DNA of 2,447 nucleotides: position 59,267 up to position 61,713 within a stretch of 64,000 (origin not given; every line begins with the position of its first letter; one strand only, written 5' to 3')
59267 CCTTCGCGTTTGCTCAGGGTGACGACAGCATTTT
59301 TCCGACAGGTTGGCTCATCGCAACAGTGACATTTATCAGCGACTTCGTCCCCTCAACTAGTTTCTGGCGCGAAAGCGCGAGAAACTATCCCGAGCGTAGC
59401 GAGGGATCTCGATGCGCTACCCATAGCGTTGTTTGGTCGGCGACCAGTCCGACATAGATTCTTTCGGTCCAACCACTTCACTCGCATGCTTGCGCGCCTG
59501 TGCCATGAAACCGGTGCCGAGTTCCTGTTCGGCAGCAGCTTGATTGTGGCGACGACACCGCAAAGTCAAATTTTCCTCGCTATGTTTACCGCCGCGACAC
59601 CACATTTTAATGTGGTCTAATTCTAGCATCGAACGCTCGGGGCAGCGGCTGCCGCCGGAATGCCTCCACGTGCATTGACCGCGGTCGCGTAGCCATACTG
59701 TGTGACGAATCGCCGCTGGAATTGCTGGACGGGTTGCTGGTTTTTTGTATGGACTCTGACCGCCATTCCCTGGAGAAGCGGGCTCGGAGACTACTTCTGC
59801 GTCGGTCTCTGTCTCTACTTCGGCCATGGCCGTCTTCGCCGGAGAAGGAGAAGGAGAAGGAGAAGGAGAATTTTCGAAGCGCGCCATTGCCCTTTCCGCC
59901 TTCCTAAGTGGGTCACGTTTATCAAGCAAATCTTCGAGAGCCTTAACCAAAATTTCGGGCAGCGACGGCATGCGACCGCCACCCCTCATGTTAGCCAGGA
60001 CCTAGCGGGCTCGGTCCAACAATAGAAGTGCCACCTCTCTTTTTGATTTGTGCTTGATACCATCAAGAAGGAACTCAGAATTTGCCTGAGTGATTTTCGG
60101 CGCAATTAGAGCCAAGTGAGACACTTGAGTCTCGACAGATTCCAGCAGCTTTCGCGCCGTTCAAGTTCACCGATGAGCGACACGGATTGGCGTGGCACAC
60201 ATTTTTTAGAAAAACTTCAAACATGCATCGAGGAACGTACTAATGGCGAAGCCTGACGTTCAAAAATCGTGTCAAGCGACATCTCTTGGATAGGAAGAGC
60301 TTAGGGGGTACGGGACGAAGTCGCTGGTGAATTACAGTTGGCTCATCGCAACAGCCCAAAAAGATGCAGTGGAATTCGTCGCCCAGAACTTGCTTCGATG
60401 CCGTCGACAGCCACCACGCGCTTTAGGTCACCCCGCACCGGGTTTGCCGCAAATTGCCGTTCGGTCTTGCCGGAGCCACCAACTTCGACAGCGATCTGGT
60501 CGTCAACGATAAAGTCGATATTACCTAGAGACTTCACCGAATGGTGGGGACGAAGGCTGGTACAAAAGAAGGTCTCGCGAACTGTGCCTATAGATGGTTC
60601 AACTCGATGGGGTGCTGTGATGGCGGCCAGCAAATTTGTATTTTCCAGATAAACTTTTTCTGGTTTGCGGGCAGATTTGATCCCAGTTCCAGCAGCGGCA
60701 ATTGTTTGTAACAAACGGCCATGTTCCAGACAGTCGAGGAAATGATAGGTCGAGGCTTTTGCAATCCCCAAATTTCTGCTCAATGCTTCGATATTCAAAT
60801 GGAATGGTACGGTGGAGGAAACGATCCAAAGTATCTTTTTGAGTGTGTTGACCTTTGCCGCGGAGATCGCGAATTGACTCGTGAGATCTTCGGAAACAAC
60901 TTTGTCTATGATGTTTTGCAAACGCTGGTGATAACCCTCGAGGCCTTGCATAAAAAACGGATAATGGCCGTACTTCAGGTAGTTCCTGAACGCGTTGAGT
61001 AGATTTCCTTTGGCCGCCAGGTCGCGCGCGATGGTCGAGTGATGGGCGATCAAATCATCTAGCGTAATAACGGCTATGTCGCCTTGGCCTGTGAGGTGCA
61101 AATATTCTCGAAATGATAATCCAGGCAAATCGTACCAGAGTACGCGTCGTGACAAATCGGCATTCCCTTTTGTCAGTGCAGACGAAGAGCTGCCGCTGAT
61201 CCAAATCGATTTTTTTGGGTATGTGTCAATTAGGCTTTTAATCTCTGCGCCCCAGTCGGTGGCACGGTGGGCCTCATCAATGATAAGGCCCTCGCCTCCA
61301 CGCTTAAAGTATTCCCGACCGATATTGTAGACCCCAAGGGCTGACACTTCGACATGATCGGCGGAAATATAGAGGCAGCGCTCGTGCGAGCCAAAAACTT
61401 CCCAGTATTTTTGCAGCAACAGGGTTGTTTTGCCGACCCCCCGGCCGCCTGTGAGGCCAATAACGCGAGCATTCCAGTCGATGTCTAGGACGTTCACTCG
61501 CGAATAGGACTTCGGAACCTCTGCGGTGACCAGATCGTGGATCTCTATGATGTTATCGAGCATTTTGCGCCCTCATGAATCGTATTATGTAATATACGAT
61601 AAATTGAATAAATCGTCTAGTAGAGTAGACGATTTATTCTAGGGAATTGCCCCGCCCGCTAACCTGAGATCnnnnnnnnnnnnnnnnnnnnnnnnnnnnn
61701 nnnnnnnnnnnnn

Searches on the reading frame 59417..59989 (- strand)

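Call 39: search_protein_families(library=pfam, proteins=[window:59417-59989:-], max_evalue=0.0001)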
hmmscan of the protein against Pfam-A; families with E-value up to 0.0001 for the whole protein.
window:59417-59989:- (190 aa): 1 family
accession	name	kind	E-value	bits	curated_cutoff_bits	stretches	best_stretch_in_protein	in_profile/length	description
PF01844.29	HNH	-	2.1e-05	25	21.4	1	115-150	7-42/47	HNH endonuclease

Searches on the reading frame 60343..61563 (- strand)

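Call 28: search_protein_families(library=pfam, proteins=[window:60343-61563:-], max_evalue=0.001)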
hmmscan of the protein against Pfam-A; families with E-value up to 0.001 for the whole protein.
window:60343-61563:- (406 aa): 1 family
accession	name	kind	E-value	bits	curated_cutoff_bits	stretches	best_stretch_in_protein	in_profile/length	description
PF13173.12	AAA_14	-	1.5e-23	83.7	27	1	33-155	3-129/129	AAA domain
